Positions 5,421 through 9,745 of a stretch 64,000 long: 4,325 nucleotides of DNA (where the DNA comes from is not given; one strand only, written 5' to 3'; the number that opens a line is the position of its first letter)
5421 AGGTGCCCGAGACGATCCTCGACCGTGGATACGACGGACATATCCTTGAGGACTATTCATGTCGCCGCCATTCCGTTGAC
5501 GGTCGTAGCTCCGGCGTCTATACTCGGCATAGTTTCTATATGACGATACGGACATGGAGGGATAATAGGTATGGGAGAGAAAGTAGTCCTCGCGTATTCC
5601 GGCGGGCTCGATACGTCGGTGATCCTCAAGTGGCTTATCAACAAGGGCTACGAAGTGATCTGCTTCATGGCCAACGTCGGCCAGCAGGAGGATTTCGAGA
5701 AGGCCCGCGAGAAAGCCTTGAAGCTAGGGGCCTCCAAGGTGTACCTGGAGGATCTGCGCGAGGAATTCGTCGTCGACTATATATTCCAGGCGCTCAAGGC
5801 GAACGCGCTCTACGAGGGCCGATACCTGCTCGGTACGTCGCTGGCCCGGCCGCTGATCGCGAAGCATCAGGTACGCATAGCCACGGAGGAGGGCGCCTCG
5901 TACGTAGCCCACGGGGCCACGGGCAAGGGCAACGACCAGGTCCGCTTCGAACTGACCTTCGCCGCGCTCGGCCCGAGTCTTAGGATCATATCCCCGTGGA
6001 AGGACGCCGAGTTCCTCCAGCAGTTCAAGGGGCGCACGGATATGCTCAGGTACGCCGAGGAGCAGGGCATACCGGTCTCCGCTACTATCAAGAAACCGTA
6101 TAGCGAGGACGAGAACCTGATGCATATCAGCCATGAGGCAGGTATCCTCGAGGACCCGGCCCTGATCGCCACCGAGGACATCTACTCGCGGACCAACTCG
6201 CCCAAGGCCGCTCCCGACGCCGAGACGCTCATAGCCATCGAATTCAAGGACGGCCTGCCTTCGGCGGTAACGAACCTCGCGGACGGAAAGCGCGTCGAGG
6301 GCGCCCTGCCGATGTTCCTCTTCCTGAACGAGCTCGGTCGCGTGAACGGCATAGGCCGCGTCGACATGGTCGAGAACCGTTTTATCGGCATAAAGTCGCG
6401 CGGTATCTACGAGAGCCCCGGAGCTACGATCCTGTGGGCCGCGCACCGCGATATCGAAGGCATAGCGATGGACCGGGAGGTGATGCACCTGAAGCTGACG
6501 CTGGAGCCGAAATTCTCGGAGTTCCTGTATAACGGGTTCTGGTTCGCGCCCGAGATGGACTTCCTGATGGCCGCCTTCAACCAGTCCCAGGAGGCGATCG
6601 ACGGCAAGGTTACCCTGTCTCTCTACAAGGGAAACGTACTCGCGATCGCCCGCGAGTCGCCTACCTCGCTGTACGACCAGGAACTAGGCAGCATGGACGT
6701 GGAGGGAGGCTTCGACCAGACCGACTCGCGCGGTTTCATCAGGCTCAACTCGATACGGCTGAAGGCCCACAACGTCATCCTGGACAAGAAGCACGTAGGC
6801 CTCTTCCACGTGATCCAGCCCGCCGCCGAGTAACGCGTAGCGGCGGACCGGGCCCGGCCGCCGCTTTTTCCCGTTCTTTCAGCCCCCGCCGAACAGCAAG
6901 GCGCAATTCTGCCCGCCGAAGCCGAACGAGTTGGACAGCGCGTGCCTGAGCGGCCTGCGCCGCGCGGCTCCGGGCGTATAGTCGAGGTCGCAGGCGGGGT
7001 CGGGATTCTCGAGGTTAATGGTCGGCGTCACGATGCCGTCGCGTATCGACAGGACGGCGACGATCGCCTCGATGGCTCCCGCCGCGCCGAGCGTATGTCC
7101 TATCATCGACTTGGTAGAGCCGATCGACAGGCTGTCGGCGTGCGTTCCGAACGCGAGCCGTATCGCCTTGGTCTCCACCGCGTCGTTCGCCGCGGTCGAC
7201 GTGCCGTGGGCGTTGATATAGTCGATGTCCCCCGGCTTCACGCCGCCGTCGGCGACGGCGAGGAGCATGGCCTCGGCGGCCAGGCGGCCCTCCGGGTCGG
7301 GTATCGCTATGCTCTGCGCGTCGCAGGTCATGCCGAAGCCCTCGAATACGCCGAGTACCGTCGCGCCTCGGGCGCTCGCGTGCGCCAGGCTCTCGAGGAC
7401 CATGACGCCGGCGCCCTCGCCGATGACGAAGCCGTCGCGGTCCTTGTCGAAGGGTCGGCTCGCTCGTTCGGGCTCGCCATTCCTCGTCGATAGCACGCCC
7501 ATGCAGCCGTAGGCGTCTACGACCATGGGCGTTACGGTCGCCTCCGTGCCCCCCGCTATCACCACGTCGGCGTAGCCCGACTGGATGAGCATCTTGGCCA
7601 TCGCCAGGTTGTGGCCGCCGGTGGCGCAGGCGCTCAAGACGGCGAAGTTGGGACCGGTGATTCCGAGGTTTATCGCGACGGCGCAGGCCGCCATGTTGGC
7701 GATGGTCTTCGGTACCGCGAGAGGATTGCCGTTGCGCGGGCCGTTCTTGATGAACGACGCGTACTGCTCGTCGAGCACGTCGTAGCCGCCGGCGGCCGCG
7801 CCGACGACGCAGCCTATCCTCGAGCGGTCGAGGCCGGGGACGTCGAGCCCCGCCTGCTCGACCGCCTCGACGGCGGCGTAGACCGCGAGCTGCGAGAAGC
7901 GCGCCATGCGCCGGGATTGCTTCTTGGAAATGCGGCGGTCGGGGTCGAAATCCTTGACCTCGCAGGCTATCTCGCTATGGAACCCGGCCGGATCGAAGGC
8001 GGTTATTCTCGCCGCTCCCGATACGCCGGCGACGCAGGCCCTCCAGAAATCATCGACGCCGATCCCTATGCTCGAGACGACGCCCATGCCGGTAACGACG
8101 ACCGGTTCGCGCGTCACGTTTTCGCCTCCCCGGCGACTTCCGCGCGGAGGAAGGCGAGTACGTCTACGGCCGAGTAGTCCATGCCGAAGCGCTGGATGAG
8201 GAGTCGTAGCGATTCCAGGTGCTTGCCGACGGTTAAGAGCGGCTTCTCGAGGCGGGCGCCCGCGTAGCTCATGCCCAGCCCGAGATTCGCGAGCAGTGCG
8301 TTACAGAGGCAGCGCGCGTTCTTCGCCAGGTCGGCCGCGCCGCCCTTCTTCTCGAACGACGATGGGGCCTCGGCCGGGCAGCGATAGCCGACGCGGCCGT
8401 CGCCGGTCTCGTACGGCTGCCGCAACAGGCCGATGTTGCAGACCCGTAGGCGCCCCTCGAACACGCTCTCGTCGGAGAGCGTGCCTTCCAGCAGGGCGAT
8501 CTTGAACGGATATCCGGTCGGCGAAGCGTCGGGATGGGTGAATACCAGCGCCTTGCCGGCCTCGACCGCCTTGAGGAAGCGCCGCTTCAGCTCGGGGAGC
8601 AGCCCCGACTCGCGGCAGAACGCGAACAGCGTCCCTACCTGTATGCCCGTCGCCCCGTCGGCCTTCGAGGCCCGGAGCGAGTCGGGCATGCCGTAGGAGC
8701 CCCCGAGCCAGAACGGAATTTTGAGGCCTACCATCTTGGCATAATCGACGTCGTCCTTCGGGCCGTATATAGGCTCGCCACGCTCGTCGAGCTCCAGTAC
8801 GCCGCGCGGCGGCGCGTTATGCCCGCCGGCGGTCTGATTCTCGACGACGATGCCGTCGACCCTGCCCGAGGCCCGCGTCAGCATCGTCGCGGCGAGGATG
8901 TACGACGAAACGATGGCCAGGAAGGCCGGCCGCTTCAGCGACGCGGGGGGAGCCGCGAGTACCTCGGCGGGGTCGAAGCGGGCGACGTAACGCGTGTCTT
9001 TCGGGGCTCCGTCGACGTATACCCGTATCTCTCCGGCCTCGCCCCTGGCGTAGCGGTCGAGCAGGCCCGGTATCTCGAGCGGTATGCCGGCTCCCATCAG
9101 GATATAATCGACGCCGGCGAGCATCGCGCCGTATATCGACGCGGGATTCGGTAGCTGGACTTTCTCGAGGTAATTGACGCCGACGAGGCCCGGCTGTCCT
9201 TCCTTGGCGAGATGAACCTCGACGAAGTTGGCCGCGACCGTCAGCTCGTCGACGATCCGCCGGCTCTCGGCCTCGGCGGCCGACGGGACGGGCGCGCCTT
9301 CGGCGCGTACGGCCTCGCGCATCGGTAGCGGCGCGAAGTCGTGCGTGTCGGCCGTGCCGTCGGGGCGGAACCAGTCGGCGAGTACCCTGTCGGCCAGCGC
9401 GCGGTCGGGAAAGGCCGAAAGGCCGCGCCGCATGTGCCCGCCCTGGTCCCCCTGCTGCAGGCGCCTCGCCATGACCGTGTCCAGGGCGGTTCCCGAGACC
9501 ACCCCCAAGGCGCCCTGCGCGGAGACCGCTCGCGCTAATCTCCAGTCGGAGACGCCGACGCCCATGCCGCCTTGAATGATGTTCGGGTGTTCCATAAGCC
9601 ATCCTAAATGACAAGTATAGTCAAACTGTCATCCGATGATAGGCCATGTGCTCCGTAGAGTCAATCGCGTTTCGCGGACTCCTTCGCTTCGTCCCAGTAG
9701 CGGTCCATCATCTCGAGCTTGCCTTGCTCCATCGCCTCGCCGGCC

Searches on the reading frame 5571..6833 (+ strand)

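Call 80: search_protein_families(library=pfam, proteins=[window:5571-6833:+], max_evalue=0.00001)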
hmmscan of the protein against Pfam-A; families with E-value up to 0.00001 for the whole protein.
window:5571-6833:+ (420 aa): 2 families
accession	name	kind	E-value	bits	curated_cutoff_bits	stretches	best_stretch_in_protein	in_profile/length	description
PF20979.2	Arginosuc_syn_C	-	9.7e-75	251.3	27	1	177-398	1-217/219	Arginosuccinate synthase C-terminal domain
PF00764.25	Arginosuc_synth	-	2e-65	220.2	27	1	4-168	1-162/162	Arginosuccinate synthase N-terminal HUP domain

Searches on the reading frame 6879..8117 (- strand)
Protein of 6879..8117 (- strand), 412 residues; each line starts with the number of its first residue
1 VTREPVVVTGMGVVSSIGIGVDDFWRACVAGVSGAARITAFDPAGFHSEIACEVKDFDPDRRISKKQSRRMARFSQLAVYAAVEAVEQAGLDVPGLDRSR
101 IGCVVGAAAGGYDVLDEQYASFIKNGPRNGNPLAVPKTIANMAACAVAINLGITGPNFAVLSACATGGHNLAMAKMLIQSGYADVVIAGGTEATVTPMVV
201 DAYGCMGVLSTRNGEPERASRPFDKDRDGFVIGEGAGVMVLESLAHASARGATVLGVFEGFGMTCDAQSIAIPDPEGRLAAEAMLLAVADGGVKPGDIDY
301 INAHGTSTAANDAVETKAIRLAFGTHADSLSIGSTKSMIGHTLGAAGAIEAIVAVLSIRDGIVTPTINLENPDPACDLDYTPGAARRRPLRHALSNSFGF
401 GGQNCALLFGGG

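Call 80: search_protein_families(library=pfam, proteins=[window:6879-8117:-], max_evalue=0.00001)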
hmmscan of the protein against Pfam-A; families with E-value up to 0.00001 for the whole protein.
window:6879-8117:- (412 aa): 2 families
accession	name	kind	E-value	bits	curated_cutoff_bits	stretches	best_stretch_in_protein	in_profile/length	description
PF00109.32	ketoacyl-synt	-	1.1e-53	182.8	20.8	1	4-247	2-252/252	Beta-ketoacyl synthase, N-terminal domain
PF02801.28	Ketoacyl-synt_C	-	2e-36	125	20.8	1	256-370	2-119/119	Beta-ketoacyl synthase, C-terminal domain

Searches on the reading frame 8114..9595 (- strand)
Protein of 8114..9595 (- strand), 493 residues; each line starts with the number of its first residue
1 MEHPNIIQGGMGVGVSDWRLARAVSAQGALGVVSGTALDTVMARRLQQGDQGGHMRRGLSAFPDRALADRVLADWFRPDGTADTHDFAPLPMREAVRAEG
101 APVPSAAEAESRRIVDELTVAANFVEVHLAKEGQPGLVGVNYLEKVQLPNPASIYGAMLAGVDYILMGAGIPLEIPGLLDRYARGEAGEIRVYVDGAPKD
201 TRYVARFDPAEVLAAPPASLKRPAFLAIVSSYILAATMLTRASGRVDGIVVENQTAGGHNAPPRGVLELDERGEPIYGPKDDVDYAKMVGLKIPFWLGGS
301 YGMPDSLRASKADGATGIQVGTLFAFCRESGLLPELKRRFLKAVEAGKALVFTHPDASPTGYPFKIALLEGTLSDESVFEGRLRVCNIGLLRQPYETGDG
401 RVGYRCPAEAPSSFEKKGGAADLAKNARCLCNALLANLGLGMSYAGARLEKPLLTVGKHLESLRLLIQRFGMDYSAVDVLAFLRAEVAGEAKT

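Call 80: search_protein_families(library=pfam, proteins=[window:8114-9595:-], max_evalue=0.00001)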
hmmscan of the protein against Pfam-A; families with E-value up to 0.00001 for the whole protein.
window:8114-9595:- (493 aa): 1 family
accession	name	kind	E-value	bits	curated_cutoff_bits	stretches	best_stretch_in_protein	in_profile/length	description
PF03060.21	NMO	-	3.7e-10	40.1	28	0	4-36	12-43/331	Nitronate monooxygenase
